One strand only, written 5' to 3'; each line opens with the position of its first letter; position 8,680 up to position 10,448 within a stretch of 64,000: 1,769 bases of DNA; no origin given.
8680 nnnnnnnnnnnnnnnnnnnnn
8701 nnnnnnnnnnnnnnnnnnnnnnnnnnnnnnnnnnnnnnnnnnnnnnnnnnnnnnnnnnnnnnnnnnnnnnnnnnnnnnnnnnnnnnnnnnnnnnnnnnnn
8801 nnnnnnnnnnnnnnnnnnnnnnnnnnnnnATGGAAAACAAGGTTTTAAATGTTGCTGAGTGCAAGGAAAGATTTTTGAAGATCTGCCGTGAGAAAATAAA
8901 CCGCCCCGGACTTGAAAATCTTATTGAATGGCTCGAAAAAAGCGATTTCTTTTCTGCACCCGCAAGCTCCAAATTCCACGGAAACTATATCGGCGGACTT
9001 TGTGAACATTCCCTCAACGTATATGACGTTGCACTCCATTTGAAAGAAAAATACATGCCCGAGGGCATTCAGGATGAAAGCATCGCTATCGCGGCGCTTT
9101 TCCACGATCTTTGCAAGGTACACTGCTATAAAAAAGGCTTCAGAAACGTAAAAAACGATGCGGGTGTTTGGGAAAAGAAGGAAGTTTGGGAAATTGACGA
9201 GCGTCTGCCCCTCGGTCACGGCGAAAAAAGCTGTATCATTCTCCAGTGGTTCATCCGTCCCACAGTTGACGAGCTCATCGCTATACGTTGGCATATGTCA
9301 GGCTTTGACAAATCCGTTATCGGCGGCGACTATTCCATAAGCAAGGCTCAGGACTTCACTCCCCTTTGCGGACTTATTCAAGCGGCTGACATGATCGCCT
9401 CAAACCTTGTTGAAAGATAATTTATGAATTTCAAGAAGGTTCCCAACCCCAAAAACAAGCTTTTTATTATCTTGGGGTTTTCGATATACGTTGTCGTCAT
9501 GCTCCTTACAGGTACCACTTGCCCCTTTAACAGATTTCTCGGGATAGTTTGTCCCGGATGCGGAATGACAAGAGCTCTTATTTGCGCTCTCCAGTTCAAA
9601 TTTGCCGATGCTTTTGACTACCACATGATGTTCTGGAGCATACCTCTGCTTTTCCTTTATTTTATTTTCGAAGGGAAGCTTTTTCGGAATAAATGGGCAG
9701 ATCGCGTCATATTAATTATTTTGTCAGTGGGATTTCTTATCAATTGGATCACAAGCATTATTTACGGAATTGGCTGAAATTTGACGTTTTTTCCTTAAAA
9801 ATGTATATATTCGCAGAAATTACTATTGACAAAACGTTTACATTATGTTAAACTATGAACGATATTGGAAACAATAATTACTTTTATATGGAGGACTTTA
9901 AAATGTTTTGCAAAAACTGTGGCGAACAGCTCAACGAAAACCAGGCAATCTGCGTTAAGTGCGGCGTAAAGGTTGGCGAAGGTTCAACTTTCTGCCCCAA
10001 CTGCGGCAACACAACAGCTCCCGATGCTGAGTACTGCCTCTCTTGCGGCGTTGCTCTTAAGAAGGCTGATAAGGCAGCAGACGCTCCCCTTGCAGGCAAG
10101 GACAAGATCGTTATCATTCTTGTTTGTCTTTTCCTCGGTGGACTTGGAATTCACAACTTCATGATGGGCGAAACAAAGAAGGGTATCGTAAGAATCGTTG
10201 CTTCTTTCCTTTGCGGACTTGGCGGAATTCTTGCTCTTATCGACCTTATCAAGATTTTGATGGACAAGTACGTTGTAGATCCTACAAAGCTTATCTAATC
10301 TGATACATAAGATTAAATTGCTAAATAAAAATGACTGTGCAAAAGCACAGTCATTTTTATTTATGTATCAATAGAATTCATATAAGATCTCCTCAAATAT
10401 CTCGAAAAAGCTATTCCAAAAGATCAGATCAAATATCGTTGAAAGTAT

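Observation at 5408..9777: Translationally coupled array: (HIT)-CPBP protease-two RimK-like ATP-grasp ligases-HD hydrolase-DUF2752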

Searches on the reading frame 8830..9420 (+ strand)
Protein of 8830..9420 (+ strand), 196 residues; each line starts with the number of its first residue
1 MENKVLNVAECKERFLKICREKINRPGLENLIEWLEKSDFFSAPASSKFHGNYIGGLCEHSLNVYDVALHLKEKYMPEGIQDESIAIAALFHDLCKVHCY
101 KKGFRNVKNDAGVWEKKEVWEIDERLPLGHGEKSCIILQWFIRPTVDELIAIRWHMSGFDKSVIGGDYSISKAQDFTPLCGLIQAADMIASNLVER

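Call 3: search_protein_families(library=pfam, proteins=[window:8830-9420:+], max_evalue=0.01)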
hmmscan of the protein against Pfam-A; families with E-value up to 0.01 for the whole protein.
window:8830-9420:+ (196 aa): 1 family
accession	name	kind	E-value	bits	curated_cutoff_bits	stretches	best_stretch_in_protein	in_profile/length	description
PF01966.28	HD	-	4.5e-06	27.4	22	1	59-189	3-113/116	HD domain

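Call 4: search_protein_families(library=ncbifam, proteins=[window:8830-9420:+], max_evalue=0.01)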
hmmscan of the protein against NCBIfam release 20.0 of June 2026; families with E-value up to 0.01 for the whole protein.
window:8830-9420:+ (196 aa): 6 families
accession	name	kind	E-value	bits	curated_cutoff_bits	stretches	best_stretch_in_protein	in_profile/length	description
TIGR03760.1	ICE_TraI_Pfluor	equivalog_domain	5.9e-05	22.8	161.4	1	44-97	55-120/218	integrating conjugative element relaxase, PFGI-1 class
NF010007.0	PRK13480.1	equivalog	0.0002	20.5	460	1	37-98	140-199/314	3'-5' exoribonuclease YhaM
NF041494.1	MobH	equivalog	0.00034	19.7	200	1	44-80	51-87/340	MobH family relaxase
NF005519.0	PRK07152.1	equivalog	0.0024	16.9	315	1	58-160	198-291/361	nicotinate-nucleotide adenylyltransferase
TIGR00277.1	HDIG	domain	0.0047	16.8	27.6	1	56-100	4-45/84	HDIG domain-containing metalloprotein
TIGR01596.1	cas3_HD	equivalog_domain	0.0088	16.1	43.45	0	57-99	1-47/178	CRISPR-associated endonuclease Cas3''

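Call 28: search_protein_families(library=padloc, proteins=[window:8830-9420:+], max_evalue=0.01)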
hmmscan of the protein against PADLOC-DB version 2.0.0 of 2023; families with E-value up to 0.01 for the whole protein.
window:8830-9420:+ (196 aa): 2 families
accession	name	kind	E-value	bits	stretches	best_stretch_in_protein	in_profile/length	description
PDLC01254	Cas3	-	0.00051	18.3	1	57-141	9-71/164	CAS-I; effector_G3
PDLC00940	Cas3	-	0.0023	16.1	1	57-99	1-47/178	CRISPR-associated endonuclease Cas3-HD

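Call 29: search_protein_families(library=phrogs, proteins=[window:8830-9420:+], max_evalue=0.001)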
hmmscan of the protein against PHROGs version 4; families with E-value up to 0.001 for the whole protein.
window:8830-9420:+ (196 aa): 2 families
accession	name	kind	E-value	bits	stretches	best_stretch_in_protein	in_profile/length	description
phrog_28876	-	other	1.6e-48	166.5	1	10-195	3-194/435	metal-dependent phosphohydrolase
phrog_5889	-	unknown function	2.7e-30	106.6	1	15-192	19-194/242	-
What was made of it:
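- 8830..9420 (+): Stand-alone HD phosphohydrolase (196 aa); a neighbour only in the nearest relatives. PF01966 at 27.4 bits (call 3). phrog_28876 at 1.6e-48 (call 29).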

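Call 50: find_homologous_proteins(query=window:8830-9420:+, max_evalue=0.00001)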
Query window:8830-9420:+ (196 aa): 5915 proteins with E <= 0.00001 among 5986 candidates; the best 120 are listed.
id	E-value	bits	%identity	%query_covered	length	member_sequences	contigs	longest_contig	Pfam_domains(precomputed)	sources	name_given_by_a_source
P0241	2.4e-130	450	98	100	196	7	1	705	PF01966.29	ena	-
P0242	3.3e-123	427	92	100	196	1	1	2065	PF01966.29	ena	-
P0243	1.6e-122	424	90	100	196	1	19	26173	PF01966.29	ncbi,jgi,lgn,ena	jgi:hypothetical protein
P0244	2.3e-122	424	89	100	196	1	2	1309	PF01966.29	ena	-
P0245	7.1e-122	422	90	100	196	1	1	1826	PF01966.29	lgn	-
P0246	8.0e-122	422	89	100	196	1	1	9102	PF01966.29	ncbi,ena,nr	ncbi:MAG: hydrolase [Clostridia bacterium]|nr:hydrolase [Clostridia bacterium]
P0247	1.1e-121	422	89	100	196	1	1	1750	PF01966.29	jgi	jgi:hypothetical protein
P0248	1.6e-121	421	89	100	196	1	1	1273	PF01966.29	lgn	-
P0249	3.0e-121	420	89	100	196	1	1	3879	PF01966.29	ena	-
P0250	7.7e-120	416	88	100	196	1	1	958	PF01966.29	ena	-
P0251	3.6e-114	397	85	100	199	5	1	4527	PF01966.29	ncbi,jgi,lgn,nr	ncbi:MAG: hydrolase [Ruminococcaceae bacterium]|nr:hydrolase [Oscillospiraceae bacterium]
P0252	1.5e-100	353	79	97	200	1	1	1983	PF01966.29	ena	-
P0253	1.1e-97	343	74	100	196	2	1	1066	PF01966.29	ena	-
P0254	2.8e-97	342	76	98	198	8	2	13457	PF01966.29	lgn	-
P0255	3.8e-96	338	75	97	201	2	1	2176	PF01966.29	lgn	-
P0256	2.0e-76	274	62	97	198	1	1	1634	PF01966.29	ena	-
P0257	4.4e-76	273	60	94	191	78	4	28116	PF01966.29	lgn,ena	-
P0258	1.2e-75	271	63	94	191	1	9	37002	PF01966.29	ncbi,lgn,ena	-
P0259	2.3e-75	270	62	94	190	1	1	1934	PF01966.29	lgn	-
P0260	2.9e-75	270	61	97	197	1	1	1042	PF01966.29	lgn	-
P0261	4.9e-75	269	61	97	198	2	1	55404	PF01966.29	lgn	-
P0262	6.7e-75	269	61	94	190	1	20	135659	PF01966.29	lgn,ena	-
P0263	9.4e-75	268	64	94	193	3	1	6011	PF01966.29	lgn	-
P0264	1.2e-74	268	62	94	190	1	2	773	PF01966.29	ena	-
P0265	1.6e-74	268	59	99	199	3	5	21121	PF01966.29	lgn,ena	-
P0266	1.6e-74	268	59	94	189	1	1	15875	PF01966.29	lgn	-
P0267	2.7e-74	267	62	94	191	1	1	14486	PF01966.29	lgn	-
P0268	1.1e-73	265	61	96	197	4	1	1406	PF01966.29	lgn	-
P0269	2.8e-73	264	62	94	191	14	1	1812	PF01966.29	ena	-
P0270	3.3e-73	263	62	94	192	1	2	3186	PF01966.29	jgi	-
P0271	4.9e-73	263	61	94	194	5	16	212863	PF01966.29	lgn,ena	-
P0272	5.8e-73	263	59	94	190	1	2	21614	PF01966.29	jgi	-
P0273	6.0e-73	263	60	99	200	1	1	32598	PF01966.29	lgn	-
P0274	1.4e-72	261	63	94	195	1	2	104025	PF01966.29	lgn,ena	-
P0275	2.4e-72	261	63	94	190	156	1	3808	PF01966.29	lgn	-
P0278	5.1e-72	260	60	97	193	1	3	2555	PF01966.29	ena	-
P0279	5.2e-72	259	62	94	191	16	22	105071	PF01966.29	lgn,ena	-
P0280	7.8e-72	259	62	94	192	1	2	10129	PF01966.29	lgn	-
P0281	1.1e-71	258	60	96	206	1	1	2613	PF01966.29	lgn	-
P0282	1.3e-71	258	62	94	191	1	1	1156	PF01966.29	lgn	-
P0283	1.4e-71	258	59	94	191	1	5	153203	PF01966.29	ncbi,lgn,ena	-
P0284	1.9e-71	258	61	97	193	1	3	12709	PF01966.29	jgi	-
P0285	2.5e-71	257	62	97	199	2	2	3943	PF01966.29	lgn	-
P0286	3.8e-71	257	60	97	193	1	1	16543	PF01966.29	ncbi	-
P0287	4.0e-71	257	57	95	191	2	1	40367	PF01966.29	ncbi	-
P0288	4.0e-71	257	62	96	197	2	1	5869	PF01966.29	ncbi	-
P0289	4.4e-71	256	57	99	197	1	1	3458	PF01966.29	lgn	-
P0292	8.4e-71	256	61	94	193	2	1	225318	PF01966.29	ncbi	-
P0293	1.0e-70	255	59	96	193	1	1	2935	PF01966.29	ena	-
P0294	1.0e-70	255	61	94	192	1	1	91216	PF01966.29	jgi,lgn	jgi:HD superfamily phosphohydrolase YqeK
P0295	1.1e-70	255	62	94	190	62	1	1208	PF01966.29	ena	-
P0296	1.5e-70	255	61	96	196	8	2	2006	PF01966.29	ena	-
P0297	1.5e-70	255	61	94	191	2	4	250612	PF01966.29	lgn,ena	-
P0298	1.7e-70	255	59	97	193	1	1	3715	PF01966.29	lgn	-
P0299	1.8e-70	254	59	97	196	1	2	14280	PF01966.29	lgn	-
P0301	2.5e-70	254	60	94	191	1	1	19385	PF01966.29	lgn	-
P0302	2.7e-70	254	59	97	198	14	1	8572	PF01966.29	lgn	-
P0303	3.0e-70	254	60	94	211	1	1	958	PF01966.29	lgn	-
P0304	3.7e-70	253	59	97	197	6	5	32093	PF01966.29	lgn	-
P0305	5.1e-70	253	59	95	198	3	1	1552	PF01966.29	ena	-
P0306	5.9e-70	253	60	97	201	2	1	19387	PF01966.29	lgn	-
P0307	6.5e-70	253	60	94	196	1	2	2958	PF01966.29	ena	-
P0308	8.0e-70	252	58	94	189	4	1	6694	PF01966.29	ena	-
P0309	9.4e-70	252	57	99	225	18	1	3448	PF01966.29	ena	-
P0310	9.5e-70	252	60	94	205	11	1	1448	PF01966.29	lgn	-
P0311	1.5e-69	251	58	97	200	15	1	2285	PF01966.29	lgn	-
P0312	1.5e-69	251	62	94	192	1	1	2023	PF01966.29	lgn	-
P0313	2.2e-69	251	59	97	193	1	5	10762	PF01966.29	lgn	-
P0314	2.4e-69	251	60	93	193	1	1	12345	PF01966.29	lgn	-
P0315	2.5e-69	251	59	94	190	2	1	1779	PF01966.29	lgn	-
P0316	2.6e-69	251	60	94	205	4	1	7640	PF01966.29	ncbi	-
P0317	3.5e-69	250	60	97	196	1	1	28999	PF01966.29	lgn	-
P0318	3.7e-69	250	60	93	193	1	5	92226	PF01966.29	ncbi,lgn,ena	-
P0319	3.9e-69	250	61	94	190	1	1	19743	PF01966.29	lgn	-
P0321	7.0e-69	249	60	93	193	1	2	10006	PF01966.29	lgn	-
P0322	1.1e-68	249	59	94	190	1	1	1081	PF01966.29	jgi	jgi:HD superfamily phosphohydrolase YqeK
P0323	1.4e-68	248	57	97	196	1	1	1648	PF01966.29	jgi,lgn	jgi:hypothetical protein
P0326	3.4e-68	247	61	92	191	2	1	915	PF01966.29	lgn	-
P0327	4.2e-68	247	57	96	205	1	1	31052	PF01966.29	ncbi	-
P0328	5.2e-68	246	57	94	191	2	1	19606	PF01966.29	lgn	-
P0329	5.3e-68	246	58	97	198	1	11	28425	PF01966.29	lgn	-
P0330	6.3e-68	246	59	97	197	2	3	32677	PF01966.29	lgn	-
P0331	9.0e-68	246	57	94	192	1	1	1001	PF01966.29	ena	-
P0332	1.0e-67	245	60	94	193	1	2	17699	PF01966.29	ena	-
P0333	1.1e-67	245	58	94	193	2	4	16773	PF01966.29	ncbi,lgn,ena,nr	ncbi:MAG: HD domain-containing protein [Clostridia bacterium]|nr:HD domain-containing protein [Clost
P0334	2.2e-67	244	58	94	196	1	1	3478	PF01966.29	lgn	-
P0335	2.3e-67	244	57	97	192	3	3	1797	PF01966.29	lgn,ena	-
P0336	2.6e-67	244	57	94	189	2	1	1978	PF01966.29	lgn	-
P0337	2.7e-67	244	56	97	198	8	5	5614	PF01966.29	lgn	-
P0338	2.7e-67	244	56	100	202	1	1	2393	PF01966.29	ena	-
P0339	3.1e-67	244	57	97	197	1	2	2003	PF01966.29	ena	-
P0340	3.2e-67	244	60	94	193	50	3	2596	PF01966.29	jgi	jgi:hypothetical protein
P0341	3.2e-67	244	60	95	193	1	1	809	PF01966.29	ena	-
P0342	3.5e-67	244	56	94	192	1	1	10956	PF01966.29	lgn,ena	-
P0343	3.8e-67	244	57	94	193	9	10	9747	PF01966.29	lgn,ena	-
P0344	4.2e-67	243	56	97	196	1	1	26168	PF01966.29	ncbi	-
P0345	5.1e-67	243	59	93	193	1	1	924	PF01966.29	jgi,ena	jgi:HD superfamily phosphohydrolase YqeK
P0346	5.4e-67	243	60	92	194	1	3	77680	PF01966.29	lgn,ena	-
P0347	6.1e-67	243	58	97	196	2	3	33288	PF01966.29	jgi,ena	-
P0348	6.9e-67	243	58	97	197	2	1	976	PF01966.29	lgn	-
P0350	7.1e-67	243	57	94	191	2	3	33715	PF01966.29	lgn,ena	-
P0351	9.0e-67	242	60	99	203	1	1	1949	PF01966.29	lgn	-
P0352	9.4e-67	242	58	97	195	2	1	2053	PF01966.29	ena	-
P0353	9.5e-67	242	57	97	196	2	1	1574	PF01966.29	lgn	-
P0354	9.9e-67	242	57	94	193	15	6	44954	PF01966.29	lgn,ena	-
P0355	1.0e-66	242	59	94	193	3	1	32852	PF01966.29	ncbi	-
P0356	1.1e-66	242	56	97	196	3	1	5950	PF01966.29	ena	-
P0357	1.2e-66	242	59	96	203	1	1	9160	PF01966.29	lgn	-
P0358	1.2e-66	242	58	94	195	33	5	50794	PF01966.29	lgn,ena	-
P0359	1.3e-66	242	59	94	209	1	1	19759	PF01966.29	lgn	-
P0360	1.7e-66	241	57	94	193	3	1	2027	PF01966.29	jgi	jgi:HD superfamily phosphohydrolase YqeK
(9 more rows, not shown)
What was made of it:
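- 8830..9420 (+): Large family, 5915 hits (call 50).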

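Call 52: find_related_loci(query=A5, collection=metagenome_contigs, flank=5000)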
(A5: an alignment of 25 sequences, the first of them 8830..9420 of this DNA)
Query A5 (196 aa) in metagenome_contigs; peptide patterns used: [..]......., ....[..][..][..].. (x = any residue, [..] = any of these).
600 stretches matched a pattern (row limit reached: there are more); 576 encode a relative of the query (tblastn E <= 1e-3); the best 80 are kept; 80 distinct loci.
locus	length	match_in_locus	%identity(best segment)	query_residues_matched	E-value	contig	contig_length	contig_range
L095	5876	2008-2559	61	12-196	1e-78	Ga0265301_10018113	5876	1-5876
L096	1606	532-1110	56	4-195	4e-75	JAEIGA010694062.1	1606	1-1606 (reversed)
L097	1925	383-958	53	4-195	4e-67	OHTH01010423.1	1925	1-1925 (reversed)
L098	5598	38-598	54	10-196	4e-64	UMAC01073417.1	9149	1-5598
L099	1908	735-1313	51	4-195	2e-64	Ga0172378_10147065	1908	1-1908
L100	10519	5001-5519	55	1-173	9e-61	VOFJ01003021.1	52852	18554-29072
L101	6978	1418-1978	51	10-195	4e-61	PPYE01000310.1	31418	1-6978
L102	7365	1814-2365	56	12-195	2e-60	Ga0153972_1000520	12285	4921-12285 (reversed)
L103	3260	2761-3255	55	4-168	2e-59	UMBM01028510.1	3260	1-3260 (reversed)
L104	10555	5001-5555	52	12-195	2e-58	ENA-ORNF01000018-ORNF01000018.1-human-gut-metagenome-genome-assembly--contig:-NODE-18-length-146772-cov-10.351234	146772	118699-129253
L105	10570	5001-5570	52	2-193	4e-58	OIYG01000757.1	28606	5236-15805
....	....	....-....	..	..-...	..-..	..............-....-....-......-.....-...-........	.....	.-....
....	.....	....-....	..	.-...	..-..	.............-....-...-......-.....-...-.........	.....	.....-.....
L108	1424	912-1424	52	7-175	2e-59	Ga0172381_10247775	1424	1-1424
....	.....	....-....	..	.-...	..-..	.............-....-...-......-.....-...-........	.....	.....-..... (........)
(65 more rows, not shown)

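Call 55: search_solved_structures(query=window:8830-9420:+, max_evalue=1)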
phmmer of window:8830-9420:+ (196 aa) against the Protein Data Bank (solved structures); distinct sequences matched with E-value up to 1: 6.
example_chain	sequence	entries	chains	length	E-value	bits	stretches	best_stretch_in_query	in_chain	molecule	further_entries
5i9h_A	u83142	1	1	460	8.8e-08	35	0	51-97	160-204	pentatricopeptide repeat protein dPPR-U8G2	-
5i9d_A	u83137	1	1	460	1e-07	34.7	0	52-97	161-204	pentatricopeptide repeat protein dPPR-U8A2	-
5i9f_A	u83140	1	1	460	1.4e-07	34.3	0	50-97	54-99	pentatricopeptide repeat protein dPPR-U10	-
5i9g_C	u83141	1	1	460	1.5e-07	34.3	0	50-97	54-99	pentatricopeptide repeat protein dPPR-U8C2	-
9h3f_A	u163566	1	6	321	0.049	16.2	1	25-97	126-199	3'-5' exoribonuclease YhaM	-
8z4i_A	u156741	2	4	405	0.2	14.3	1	52-90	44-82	CARF-domain cantaining dual-activated nuclease | CARF-domain containing dual-activated nuclease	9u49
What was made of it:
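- Tried and rejected: No solved relative; the PPR hits in call 55 have no qualifying stretch and are artefacts.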

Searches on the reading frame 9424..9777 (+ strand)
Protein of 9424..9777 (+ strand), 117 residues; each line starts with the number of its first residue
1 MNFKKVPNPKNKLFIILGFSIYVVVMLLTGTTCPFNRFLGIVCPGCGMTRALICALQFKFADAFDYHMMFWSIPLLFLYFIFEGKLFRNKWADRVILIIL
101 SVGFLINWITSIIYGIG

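Call 3: search_protein_families(library=pfam, proteins=[window:9424-9777:+], max_evalue=0.01)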
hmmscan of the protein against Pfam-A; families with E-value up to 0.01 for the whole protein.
window:9424-9777:+ (117 aa): 1 family
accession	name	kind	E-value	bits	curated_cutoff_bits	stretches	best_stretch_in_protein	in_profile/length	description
PF10825.13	DUF2752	-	3.5e-16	59.4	27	1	33-81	1-49/49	Protein of unknown function (DUF2752)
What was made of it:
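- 9424..9777 (+): DUF2752 small membrane protein (117 aa); belongs with the downstream block of small zinc-ribbon/TM2 membrane proteins. PF10825 at 59.4 bits (call 3).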

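Call 4: search_protein_families(library=ncbifam, proteins=[window:9424-9777:+], max_evalue=0.01)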
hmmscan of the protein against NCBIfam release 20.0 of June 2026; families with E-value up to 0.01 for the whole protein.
window:9424-9777:+ (117 aa): 0 families

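Call 28: search_protein_families(library=padloc, proteins=[window:9424-9777:+], max_evalue=0.01)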
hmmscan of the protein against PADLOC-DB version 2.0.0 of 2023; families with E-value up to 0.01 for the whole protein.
window:9424-9777:+ (117 aa): 0 families

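Call 29: search_protein_families(library=phrogs, proteins=[window:9424-9777:+], max_evalue=0.001)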
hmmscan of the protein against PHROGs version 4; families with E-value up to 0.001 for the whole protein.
window:9424-9777:+ (117 aa): 0 families

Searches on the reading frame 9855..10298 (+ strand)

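Call 3: search_protein_families(library=pfam, proteins=[window:9855-10298:+], max_evalue=0.01)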
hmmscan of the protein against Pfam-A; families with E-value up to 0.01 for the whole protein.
window:9855-10298:+ (147 aa): 7 families
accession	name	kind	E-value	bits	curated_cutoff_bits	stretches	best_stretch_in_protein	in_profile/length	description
PF05154.21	TM2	-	1.5e-12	48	27.9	1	81-132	2-51/51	TM2 domain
PF13240.11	Zn_Ribbon_1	-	2.1e-11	43.7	25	3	33-52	2-21/23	zinc-ribbon domain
PF12773.13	DZR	-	1.3e-09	38.5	27.3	2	16-51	12-45/45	Double zinc ribbon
PF17032.10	Zn_ribbon_15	-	9.6e-06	26.8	28.9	1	44-65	52-73/73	zinc-ribbon family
PF18912.6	DZR_2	-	9.1e-05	22.7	27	1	33-72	10-50/56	Double zinc ribbon domain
PF13248.11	Zn_ribbon_3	-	0.00011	22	27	2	32-52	4-24/26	zinc-ribbon domain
PF24460.1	DUF7575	-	0.0047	16.7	28.5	0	44-66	3-25/28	Domain of unknown function (DUF7575)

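Call 4: search_protein_families(library=ncbifam, proteins=[window:9855-10298:+], max_evalue=0.01)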
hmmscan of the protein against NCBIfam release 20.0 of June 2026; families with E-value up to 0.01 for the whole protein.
window:9855-10298:+ (147 aa): 3 families
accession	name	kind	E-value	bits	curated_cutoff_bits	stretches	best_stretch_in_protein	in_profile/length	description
NF049953.1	ribbon_DG_selen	exception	5e-05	23.3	130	1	44-74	5-35/172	zinc ribbon-containing (seleno)protein DG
NF045510.1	4Cys_prefix_kin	domain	0.00014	22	24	0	57-67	15-25/26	4-Cys prefix domain-containing protein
NF047723.1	TransFacS4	equivalog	0.0067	16.9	120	0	46-73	3-32/90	transcription factor S4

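Call 28: search_protein_families(library=padloc, proteins=[window:9855-10298:+], max_evalue=0.01)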
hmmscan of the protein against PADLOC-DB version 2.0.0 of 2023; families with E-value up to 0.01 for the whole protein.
window:9855-10298:+ (147 aa): 0 families

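Call 29: search_protein_families(library=phrogs, proteins=[window:9855-10298:+], max_evalue=0.001)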
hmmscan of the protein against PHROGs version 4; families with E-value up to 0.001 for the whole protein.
window:9855-10298:+ (147 aa): 11 families
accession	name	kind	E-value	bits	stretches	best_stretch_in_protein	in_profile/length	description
phrog_10292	-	unknown function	7.8e-14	52.8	1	32-140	5-87/136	-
phrog_10680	-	unknown function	3.6e-07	31.4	1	80-135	74-128/144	-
phrog_2546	-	unknown function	5.2e-07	31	0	46-75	2-31/180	-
phrog_16989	-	moron, auxiliary metabolic gene and host takeover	1.1e-05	26.4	0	44-68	6-30/122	membrane protein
phrog_8793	-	unknown function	2.6e-05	25.7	1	85-132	5-49/81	-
phrog_33436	-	unknown function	3.9e-05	24.8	1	82-134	2-56/117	-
phrog_38469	-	unknown function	7.9e-05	23.5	1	13-72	210-267/272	-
phrog_10714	-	unknown function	0.00033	21.8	0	44-72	73-103/109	-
phrog_10772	-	unknown function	0.00042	21.5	1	87-131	9-53/82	-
phrog_4852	-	unknown function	0.00047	20.9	0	25-103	8-83/194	-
phrog_27357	-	unknown function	0.00063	21.1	1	82-142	35-91/112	-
